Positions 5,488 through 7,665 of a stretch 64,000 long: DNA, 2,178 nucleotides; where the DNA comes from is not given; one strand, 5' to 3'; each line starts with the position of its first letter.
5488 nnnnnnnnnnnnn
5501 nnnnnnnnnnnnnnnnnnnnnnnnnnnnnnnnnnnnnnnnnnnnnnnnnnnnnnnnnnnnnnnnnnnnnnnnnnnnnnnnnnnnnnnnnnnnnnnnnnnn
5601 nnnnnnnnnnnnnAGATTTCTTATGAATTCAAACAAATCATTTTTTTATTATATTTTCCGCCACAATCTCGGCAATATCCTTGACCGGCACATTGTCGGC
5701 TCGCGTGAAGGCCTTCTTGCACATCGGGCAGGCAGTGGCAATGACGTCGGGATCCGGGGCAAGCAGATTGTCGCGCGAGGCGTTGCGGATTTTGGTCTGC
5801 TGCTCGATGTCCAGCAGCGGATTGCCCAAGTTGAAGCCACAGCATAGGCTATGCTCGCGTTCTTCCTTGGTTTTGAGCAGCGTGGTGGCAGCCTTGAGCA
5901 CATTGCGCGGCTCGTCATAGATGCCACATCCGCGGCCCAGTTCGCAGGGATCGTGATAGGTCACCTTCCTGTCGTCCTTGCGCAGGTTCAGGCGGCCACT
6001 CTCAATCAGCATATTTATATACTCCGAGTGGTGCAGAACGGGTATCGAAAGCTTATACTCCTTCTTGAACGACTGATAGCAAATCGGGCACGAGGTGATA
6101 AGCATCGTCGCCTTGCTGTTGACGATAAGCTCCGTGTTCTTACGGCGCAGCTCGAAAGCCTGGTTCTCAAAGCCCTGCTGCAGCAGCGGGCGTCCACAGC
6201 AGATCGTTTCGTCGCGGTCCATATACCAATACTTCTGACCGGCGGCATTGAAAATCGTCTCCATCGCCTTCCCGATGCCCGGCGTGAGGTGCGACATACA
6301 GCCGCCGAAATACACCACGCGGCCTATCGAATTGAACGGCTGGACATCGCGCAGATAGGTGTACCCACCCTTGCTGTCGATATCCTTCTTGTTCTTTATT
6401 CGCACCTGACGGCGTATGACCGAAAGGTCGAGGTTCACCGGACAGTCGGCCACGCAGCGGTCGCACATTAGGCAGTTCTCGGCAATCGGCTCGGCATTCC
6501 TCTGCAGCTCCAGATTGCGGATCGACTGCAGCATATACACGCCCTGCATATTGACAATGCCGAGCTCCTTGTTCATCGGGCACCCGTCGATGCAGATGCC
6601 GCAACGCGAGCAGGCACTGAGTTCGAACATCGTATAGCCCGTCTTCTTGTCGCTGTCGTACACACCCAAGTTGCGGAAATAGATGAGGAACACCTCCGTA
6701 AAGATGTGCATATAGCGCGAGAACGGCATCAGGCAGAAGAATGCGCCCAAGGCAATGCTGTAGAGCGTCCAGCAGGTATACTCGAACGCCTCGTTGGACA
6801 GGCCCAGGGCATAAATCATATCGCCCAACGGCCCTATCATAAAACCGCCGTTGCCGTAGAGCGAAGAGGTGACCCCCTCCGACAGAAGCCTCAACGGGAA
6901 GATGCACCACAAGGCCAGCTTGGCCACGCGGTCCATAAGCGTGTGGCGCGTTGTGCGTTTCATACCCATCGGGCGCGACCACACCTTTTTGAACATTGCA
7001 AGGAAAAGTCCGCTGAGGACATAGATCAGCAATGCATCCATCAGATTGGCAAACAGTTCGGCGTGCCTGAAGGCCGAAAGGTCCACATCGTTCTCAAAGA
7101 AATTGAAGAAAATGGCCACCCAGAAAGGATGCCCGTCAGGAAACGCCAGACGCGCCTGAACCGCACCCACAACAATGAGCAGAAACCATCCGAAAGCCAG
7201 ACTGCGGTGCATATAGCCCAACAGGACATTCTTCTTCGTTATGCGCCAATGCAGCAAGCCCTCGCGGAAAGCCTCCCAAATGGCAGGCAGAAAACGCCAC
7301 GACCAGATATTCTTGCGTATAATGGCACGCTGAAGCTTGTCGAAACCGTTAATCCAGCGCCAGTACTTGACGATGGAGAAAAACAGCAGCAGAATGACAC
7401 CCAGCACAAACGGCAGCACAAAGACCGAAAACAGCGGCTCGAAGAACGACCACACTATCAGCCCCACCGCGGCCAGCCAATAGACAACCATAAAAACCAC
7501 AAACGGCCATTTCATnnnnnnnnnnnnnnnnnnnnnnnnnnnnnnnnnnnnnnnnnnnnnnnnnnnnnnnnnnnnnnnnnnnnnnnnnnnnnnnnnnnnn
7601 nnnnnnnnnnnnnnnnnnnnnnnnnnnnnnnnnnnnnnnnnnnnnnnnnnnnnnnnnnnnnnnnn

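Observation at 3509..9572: Six-gene Hdr/DsrMK-like disulfide-reductase operon led by a VOC-fold protein in a Bacteroidales background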

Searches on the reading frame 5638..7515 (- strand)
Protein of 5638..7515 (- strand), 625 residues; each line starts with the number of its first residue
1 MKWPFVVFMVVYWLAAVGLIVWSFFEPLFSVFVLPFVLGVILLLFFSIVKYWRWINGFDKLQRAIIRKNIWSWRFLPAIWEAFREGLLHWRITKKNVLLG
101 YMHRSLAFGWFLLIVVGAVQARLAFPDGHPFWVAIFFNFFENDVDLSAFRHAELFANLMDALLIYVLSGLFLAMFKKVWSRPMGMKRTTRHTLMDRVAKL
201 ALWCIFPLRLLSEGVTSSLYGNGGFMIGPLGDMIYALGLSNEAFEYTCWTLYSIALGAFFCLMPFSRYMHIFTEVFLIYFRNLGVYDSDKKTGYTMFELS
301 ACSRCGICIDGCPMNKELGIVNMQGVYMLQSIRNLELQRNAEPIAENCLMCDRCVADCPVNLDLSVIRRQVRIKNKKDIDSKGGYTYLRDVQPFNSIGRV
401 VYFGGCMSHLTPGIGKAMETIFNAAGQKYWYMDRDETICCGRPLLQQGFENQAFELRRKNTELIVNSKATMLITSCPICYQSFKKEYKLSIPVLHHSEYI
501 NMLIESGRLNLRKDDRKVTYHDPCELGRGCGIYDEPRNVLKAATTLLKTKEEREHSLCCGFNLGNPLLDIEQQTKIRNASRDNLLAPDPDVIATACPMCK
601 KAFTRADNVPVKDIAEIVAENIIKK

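Call 2: search_protein_families(library=pfam, proteins=[window:5638-7515:-], max_evalue=0.01)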
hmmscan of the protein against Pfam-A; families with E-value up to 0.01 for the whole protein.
window:5638-7515:- (625 aa): 9 families
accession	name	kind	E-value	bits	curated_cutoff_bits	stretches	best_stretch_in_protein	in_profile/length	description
PF02754.22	CCG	-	4.1e-23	81.7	20.6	2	400-483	1-84/85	Cysteine-rich domain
PF13183.11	Fer4_8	-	1e-07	32.8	27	1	298-362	1-68/68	4Fe-4S dicluster domain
PF13534.11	Fer4_17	-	5.7e-07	30.4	22.2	1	301-363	1-61/61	4Fe-4S dicluster domain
PF13237.11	Fer4_10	-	5e-06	26.8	25.5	1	298-359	5-53/53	4Fe-4S dicluster domain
PF13187.11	Fer4_9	-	0.00014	22.3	27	1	301-361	1-50/52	4Fe-4S dicluster domain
PF12838.12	Fer4_7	-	0.00044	21.1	27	1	302-361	2-51/52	4Fe-4S dicluster domain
PF13484.11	Fer4_16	-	0.00047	21.3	30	1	302-361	2-66/66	4Fe-4S double cluster binding domain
PF14697.11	Fer4_21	-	0.0043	17.6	35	0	338-360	31-53/59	4Fe-4S dicluster domain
PF25160.1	LdpA_Fe-S-bd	-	0.0047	17.1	27.6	0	344-362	24-42/49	LdpA Fe-S cluster-binding domain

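Call 3: search_protein_families(library=ncbifam, proteins=[window:5638-7515:-], max_evalue=0.01)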
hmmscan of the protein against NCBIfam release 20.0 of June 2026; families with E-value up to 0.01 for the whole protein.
window:5638-7515:- (625 aa): 26 families (the best 25 are shown)
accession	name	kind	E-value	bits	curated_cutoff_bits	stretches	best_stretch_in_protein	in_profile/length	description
NF004898.0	PRK06259.1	equivalog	1.7e-32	112.7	385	1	395-619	259-485/488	fumarate reductase (CoM/CoB) subunit TfrB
NF045670.1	quin_L_LdhH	equivalog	3.1e-31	108.4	800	2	396-616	465-703/706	L-lactate dehydrogenase (quinone) large subunit LdhH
NF008369.0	PRK11168.1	equivalog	2.6e-18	66.1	278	1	398-620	167-397/401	anaerobic glycerol-3-phosphate dehydrogenase subunit C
NF045796.1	DsrK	equivalog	7.7e-14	51.2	400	1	476-624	284-437/453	sulfate reduction electron transfer complex DsrMKJOP subunit DsrK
NF045724.1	ferredox_TmcB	equivalog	1.7e-13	49.9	735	1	488-561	284-359/430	electron transfer complex ferredoxin TmcB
NF008434.0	PRK11274.1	equivalog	4.8e-13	48.8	333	1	512-621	299-406/409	glycolate oxidase subunit GlcF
NF045663.1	diclust_near_Sec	equivalog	1.1e-11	43.6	530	1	304-608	310-623/759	pyridine nucleotide-disulfide oxidoreductase/dicluster-binding protein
TIGR03379.1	glycerol3P_GlpC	equivalog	2.3e-10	39.8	279.9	1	398-609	162-383/397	anaerobic glycerol-3-phosphate dehydrogenase subunit GlpC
TIGR03288.1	CoB_CoM_SS_B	equivalog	2.7e-08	33.4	345.15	1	400-485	2-86/290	CoB--CoM heterodisulfide reductase subunit B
NF045711.1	sulf_resp_HmcF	equivalog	3.5e-08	32.7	750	1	480-602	296-424/457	sulfate respiration complex iron-sulfur protein HmcF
TIGR00273.1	TIGR00273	equivalog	7.8e-06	25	444.8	1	300-375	293-373/432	LutB/LldF family L-lactate oxidation iron-sulfur protein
NF045874.1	Vhu_polyferre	exception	9.1e-05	21.3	600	1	300-366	87-147/381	F420-non-reducing hydrogenase associated-polyferredoxin VhuB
NF005503.0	PRK07118.1-2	equivalog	0.0002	20.7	252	1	293-378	160-243/292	RnfABCDGE type electron transport complex subunit B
NF058577.1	FdxA_fam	equivalog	0.00037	20.6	65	0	344-361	5-22/52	4Fe-4S ferredoxin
NF042909.1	FMH_DH_FwdF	exception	0.00059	19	375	1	296-368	11-78/336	tungsten-dependent formylmethanofuran dehydrogenase subunit FwdF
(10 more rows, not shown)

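Call 8: search_solved_structures(query=window:5638-7515:-, max_evalue=0.001)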
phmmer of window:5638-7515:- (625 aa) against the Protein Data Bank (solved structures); distinct sequences matched with E-value up to 0.001: 4.
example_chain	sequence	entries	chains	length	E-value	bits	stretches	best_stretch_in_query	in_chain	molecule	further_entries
9ojn_A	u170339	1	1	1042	2.5e-19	72.2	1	387-605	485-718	Iron-sulfur-binding reductase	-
9sfi_C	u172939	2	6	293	6.5e-06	27.9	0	483-610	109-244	H(2)/formate:CoB-CoM heterodisulfide,ferredoxin reductase subunit B2 | Heterodisulfide reductase subunit B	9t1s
8rvv_B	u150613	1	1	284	7.6e-05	24.4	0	400-489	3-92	H(2):CoB-CoM heterodisulfide,ferredoxin reductase subunit B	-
8rvu_b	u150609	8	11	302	9.1e-05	24.1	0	400-488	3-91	H(2):CoB-CoM heterodisulfide,ferredoxin reductase subunit B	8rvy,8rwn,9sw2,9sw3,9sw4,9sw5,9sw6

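Call 10: find_homologous_proteins(query=window:5638-7515:-, max_evalue=0.00001)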
Query window:5638-7515:- (625 aa): 4813 proteins with E <= 0.00001 among 8000 candidates; the best 120 are listed.
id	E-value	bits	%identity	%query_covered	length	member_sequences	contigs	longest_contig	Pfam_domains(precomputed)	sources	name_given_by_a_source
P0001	0.0e+0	1372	91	100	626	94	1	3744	PF12838.13,PF13534.12,PF02754.22,PF13237.12,PF13183.12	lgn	-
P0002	0.0e+0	1303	86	100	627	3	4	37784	PF12838.13,PF13534.12,PF02754.22,PF13237.12,PF13183.12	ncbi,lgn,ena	-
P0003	0.0e+0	1271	84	100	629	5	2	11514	PF12838.13,PF13534.12,PF02754.22,PF13237.12,PF13183.12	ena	-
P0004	0.0e+0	1261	84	100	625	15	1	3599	PF12838.13,PF13534.12,PF02754.22,PF13237.12,PF13183.12,PF13187.12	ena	-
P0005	0.0e+0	1259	83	100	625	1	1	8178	PF13534.12,PF02754.22,PF13183.12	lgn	-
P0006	0.0e+0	1258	83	100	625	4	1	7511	PF12838.13,PF13534.12,PF02754.22,PF13237.12,PF13183.12,PF13187.12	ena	-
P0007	0.0e+0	1257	83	100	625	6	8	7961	PF12838.13,PF13534.12,PF02754.22,PF13237.12,PF13183.12,PF13187.12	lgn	-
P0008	0.0e+0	1256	83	100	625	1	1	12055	PF12838.13,PF13534.12,PF02754.22,PF13237.12,PF13183.12,PF13187.12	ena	-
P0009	0.0e+0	1253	83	100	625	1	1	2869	PF12838.13,PF13534.12,PF02754.22,PF13237.12,PF13183.12,PF13187.12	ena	-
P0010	0.0e+0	1247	82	100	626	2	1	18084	PF12838.13,PF13534.12,PF02754.22,PF13237.12,PF13183.12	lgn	-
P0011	0.0e+0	1246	87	96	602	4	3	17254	PF12838.13,PF13534.12,PF02754.22,PF13237.12,PF13183.12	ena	-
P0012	0.0e+0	1234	82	100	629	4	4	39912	PF12838.13,PF13534.12,PF02754.22,PF13183.12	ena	-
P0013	0.0e+0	1231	86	95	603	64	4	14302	PF12838.13,PF13534.12,PF02754.22,PF13237.12,PF13183.12,PF13187.12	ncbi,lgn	-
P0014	0.0e+0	1227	85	95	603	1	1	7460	PF12838.13,PF13534.12,PF02754.22,PF13237.12,PF13183.12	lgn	-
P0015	0.0e+0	1220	80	100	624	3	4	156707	PF12838.13,PF13534.12,PF02754.22,PF13237.12,PF13183.12,PF13187.12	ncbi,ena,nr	ncbi:MAG: 4Fe-4S dicluster domain-containing protein [Bacteroidales bacterium]|nr:4Fe-4S dicluster d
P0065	1.3e-283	960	66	95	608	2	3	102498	PF13534.12,PF02754.22,PF13183.12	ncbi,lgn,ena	-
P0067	4.1e-283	959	67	95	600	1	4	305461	PF13534.12,PF02754.22,PF13183.12,PF13187.12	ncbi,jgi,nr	ncbi:MAG: Fe-S oxidoreductase [bacterium P3]|nr:MAG: Fe-S oxidoreductase [bacterium P3] KWW40154.1 M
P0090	2.4e-280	950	66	95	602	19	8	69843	PF00037.33,PF12838.13,PF13534.12,PF02754.22,PF13183.12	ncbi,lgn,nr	ncbi:MAG: (Fe-S)-binding protein [Bacteroidales bacterium]|nr:(Fe-S)-binding protein [Bacteroidales 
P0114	3.1e-264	896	63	95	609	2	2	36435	PF12838.13,PF13534.12,PF02754.22,PF13237.12,PF13183.12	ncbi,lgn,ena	-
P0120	5.8e-261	885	63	95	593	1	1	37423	PF12838.13,PF13534.12,PF02754.22,PF13237.12,PF13183.12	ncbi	-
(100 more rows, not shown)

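Call 13: find_encoding_contigs(protein=P0067, flank=10000, max_places=2)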
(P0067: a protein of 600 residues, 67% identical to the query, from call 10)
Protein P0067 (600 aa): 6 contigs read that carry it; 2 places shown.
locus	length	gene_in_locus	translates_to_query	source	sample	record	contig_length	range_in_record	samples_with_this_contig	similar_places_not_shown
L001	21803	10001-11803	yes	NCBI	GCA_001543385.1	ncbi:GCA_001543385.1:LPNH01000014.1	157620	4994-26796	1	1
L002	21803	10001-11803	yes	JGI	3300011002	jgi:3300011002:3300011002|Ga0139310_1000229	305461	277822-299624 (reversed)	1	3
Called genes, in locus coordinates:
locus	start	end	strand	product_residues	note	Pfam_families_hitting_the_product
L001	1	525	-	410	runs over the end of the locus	PF02786:CPSase_L_D2 (faint), PF07478:Dala_Dala_lig_C, PF13535:ATP-grasp_4 (weak)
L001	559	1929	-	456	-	PF02397:Bac_transf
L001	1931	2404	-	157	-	PF04101:Glyco_tran_28_C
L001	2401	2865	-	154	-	PF08660:Alg14 (weak), PF13439:Glyco_transf_4 (weak)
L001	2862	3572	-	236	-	PF01041:DegT_DnrJ_EryC1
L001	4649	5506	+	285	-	PF10263:SprT-like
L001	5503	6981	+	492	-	PF00474:SSF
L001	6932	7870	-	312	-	PF16745:RsgA_N, PF03193:RsgA_GTPase, PF00009:GTP_EFTU (faint), PF01926:MMR_HSR1 (weak)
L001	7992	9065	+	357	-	PF00903:Glyoxalase (faint), PF13669:Glyoxalase_4 (faint)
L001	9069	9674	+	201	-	PF13187:Fer4_9 (weak), PF13237:Fer4_10 (weak), PF13484:Fer4_16 (faint), PF13183:Fer4_8, PF13534:Fer4_17 (weak)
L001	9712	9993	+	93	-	PF25160:LdpA_Fe-S-bd (faint), PF13237:Fer4_10 (faint), PF00037:Fer4 (faint), PF12797:Fer4_2 (faint), PF13183:Fer4_8, PF12838:Fer4_7, PF13187:Fer4_9, PF13534:Fer4_17, +2 more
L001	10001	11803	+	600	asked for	PF13183:Fer4_8, PF13187:Fer4_9 (faint), PF13534:Fer4_17 (weak), PF02754:CCG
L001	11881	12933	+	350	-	PF02754:CCG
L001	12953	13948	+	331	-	PF03486:HI0933_like (faint), PF07992:Pyr_redox_2, PF13450:NAD_binding_8 (faint)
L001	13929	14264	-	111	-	-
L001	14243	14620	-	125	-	-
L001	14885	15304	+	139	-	-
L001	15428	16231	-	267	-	PF00106:adh_short, PF08659:KR, PF13561:adh_short_C2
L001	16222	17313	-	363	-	PF00291:PALP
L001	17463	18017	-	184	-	PF05995:CDO_I (faint)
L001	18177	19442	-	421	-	PF00155:Aminotran_1_2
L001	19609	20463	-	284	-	PF00165:HTH_AraC (faint), PF12833:HTH_18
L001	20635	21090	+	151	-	PF00210:Ferritin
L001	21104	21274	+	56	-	-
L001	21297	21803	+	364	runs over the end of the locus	PF04055:Radical_SAM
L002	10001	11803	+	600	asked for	PF13183:Fer4_8, PF13187:Fer4_9 (faint), PF13534:Fer4_17 (weak), PF02754:CCG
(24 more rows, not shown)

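Call 14: find_encoding_contigs(protein=P0120, flank=10000, max_places=2)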
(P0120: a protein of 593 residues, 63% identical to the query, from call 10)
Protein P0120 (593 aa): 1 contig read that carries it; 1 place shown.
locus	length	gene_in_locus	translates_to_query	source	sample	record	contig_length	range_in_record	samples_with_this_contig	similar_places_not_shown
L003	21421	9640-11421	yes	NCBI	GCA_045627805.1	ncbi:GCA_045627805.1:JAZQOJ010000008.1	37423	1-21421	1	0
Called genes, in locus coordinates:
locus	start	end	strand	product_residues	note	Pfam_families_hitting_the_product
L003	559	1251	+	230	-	PF10544:T5orf172, PF13455:MUG113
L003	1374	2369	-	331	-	PF01734:Patatin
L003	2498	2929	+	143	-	-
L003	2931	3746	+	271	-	PF12838:Fer4_7 (faint), PF13183:Fer4_8 (faint), PF13187:Fer4_9 (faint), PF13534:Fer4_17 (faint), PF14697:Fer4_21 (faint), PF00037:Fer4 (weak), PF12797:Fer4_2 (faint), PF12837:Fer4_6 (weak), +2 more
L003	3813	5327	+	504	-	PF13306:LRR_5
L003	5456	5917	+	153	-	-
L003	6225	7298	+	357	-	PF13669:Glyoxalase_4 (faint), PF00903:Glyoxalase (weak)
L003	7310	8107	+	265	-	PF00106:adh_short, PF08659:KR (weak), PF13561:adh_short_C2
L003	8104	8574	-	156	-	PF22381:Staph_reg_Sar_Rot (weak), PF01047:MarR, PF12802:MarR_2, PF13463:HTH_27 (faint)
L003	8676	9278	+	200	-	PF13237:Fer4_10 (weak), PF13183:Fer4_8, PF13187:Fer4_9 (weak), PF13534:Fer4_17 (weak)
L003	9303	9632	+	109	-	PF12797:Fer4_2 (faint), PF13237:Fer4_10 (faint), PF12800:Fer4_4 (faint), PF13183:Fer4_8, PF13187:Fer4_9, PF12838:Fer4_7, PF13534:Fer4_17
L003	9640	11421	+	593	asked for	PF12838:Fer4_7 (weak), PF13183:Fer4_8, PF13237:Fer4_10 (faint), PF13534:Fer4_17 (weak), PF02754:CCG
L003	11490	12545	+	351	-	PF02754:CCG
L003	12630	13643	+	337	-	PF00070:Pyr_redox, PF01134:GIDA (weak), PF01266:DAO (faint), PF03486:HI0933_like (faint), PF07992:Pyr_redox_2, PF13454:NAD_binding_9 (faint), PF13738:Pyr_redox_3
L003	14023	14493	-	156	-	PF13302:Acetyltransf_3, PF00583:Acetyltransf_1, PF13673:Acetyltransf_10, PF13508:Acetyltransf_7, PF08445:FR47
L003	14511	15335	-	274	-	-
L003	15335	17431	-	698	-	PF01435:Peptidase_M48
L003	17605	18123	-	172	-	PF02518:HATPase_c, PF13589:HATPase_c_3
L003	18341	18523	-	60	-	PF05635:23S_rRNA_IVP (weak)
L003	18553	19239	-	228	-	-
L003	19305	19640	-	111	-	PF02603:Hpr_kinase_N (faint), PF07085:DRTGG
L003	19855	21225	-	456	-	PF12797:Fer4_2 (faint), PF12837:Fer4_6 (faint), PF13187:Fer4_9 (weak), PF13237:Fer4_10 (weak), PF00037:Fer4 (weak), PF02906:Fe_hyd_lg_C, PF04060:FeS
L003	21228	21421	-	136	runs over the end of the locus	PF13581:HATPase_c_2, PF02518:HATPase_c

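Call 51: predict_structure(alignment_id=A2)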
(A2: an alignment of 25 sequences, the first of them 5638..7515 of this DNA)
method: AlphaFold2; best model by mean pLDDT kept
length: 625 residues; sequences in the alignment: 25
mean_pLDDT: 72.8   pTM: 0.50
mean pLDDT of the five models: 72.8, 70.0, 70.0, 69.4, 69.3
residues with pLDDT >= 90: 111; 70-90: 291; 50-70: 125; < 50: 98
segments of 3 or more residues with pLDDT < 50: 291-378, 564-568
pLDDT, mean of each block of 10 residues (from residue 1): 68 76 63 83 84 76 80 78 71 69 86 86 73 67 58 85 91 79 54 77 90 87 85 90 85 90 76 65 56 44 35 33 33 39 40 38 42 44 64 77 77 85 90 74 64 80 85 87 83 92 92 91 64 85 92 78 51 76 90 86 74 93 81
secondary structure, 60 per line:
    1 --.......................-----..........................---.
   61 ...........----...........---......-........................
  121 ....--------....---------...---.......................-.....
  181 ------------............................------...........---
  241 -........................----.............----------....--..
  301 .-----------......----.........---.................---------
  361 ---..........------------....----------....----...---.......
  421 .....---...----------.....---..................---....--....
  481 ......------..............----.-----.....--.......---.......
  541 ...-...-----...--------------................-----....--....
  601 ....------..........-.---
elements in order: H3-25 H31-56 H60-71 H76-86 H90-95 H97-124 H133-136 H152-174 H176-180 H193-220 H227-237 H242-265 H270-282 H293-296 H313-318 H323-331 H335-351 H364-373 H386-389 E400-403 H414-425 E429-431 H442-446 H450-467 E471-474 H477-486 E493-495 H496-506 E517-521 H524-530 H534-543 E545-547 H570-585 E591-594 H597-604 E611-613 H614-620

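Call 54: fold_search(model_id=the predicted structure, library=pdb)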
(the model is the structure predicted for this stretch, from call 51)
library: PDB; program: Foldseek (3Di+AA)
matches with E <= 10: 385; with E <= 0.001: 16
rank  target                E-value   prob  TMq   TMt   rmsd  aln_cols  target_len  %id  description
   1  9ojn                  6.4e-17  1.00  0.35  0.30  20.8       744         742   17  Structure of Mycobacterium smegmatis EtfD (released 2025-05-21)
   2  9a6l_A                1.1e-06  1.00  0.31  0.74   3.6       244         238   19  Integrative model of LUTA-LUTB by crosslinking MS and deep learning (released 2024-09-18)
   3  8rwn_B                1.1e-06  1.00  0.30  0.62   4.3       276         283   20  CryoEM structure of the Hdr(ABC)2 subunits of the Elp-Hdr complex of Methanothermobacter marburgensis (released 2025-05-14)
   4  8rvy_b                2.5e-06  1.00  0.31  0.62   3.8       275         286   20  CryoEM structure of the Elp-Hdr complex of Methanothermobacter marburgensis state 1 (composite structure) (released 2025-05-14)
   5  8rvu_B                7.5e-06  1.00  0.31  0.64   3.7       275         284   20  CryoEM structure of the Elp-Hdr complex of Methanothermobacter marburgensis state 2 (composite structure) (released 2025-05-14)
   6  8rvy_B                1.1e-05  1.00  0.29  0.59   4.2       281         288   19  CryoEM structure of the Elp-Hdr complex of Methanothermobacter marburgensis state 1 (composite structure) (released 2025-05-14)
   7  5odc_B                1.2e-05  1.00  0.30  0.60   4.7       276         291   17  Heterodisulfide reductase / [NiFe]-hydrogenase complex from Methanothermococcus thermolithotrophicus at 2.3 A resoluti (released 2017-08-30)
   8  7bkb_B                1.2e-04  1.00  0.31  0.61   4.0       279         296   19  Formate dehydrogenase - heterodisulfide reductase - formylmethanofuran dehydrogenase complex from Methanospirillum hun (released 2021-09-29)
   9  2dx7_A                3.8e-04  1.00  0.20  0.42   8.7       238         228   13  Crystal structure of Pyrococcus horikoshii OT3 aspartate racemase complex with citric acid (released 2007-08-28)
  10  3s7z_B                4.6e-04  1.00  0.20  0.42   8.3       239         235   14  Crystal Structure of Putative Aspartate Racemase from Salmonella Typhimurium Complexed with Succinate (released 2011-10-05)
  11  5evc_B                4.8e-04  1.00  0.21  0.43   8.0       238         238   13  Crystal structure of putative aspartate racemase from Salmonella Typhimurium complexed with sulfate and potassium (released 2015-12-02)
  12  3s81_B                5.2e-04  1.00  0.21  0.42   8.1       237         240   14  Crystal Structure of Putative Aspartate Racemase from Salmonella Typhimurium (released 2011-06-15)
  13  1jfl_A                6.2e-04  1.00  0.20  0.41   8.7       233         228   13  CRYSTAL STRUCTURE DETERMINATION OF ASPARTATE RACEMASE FROM AN ARCHAEA (released 2002-06-05)
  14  3s81_C                6.5e-04  1.00  0.20  0.42   8.2       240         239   13  Crystal Structure of Putative Aspartate Racemase from Salmonella Typhimurium (released 2011-06-15)
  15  5evc_A                7.8e-04  1.00  0.22  0.45   7.8       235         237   13  Crystal structure of putative aspartate racemase from Salmonella Typhimurium complexed with sulfate and potassium (released 2015-12-02)
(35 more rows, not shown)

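Call 81: find_encoding_contigs(protein=P0065, flank=9000, max_places=1)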
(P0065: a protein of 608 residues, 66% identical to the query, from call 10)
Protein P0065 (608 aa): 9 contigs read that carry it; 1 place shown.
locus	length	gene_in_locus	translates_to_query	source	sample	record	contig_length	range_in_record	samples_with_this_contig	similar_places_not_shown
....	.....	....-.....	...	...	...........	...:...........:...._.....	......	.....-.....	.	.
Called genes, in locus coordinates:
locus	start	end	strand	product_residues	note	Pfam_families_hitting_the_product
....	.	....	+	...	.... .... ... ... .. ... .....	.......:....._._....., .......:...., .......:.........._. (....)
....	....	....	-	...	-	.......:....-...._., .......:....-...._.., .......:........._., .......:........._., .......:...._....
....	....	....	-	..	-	-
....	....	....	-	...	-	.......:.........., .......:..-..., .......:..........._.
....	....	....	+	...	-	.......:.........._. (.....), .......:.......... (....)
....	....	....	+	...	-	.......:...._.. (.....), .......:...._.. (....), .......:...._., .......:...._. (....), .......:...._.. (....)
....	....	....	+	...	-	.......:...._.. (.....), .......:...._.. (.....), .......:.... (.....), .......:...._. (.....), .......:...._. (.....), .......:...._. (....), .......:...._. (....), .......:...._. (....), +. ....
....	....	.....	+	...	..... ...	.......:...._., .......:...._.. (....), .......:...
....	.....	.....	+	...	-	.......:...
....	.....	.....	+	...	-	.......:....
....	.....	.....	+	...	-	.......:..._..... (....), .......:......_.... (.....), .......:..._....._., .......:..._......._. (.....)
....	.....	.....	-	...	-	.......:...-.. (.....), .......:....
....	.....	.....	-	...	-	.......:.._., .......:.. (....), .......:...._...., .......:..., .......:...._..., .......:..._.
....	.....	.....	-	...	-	-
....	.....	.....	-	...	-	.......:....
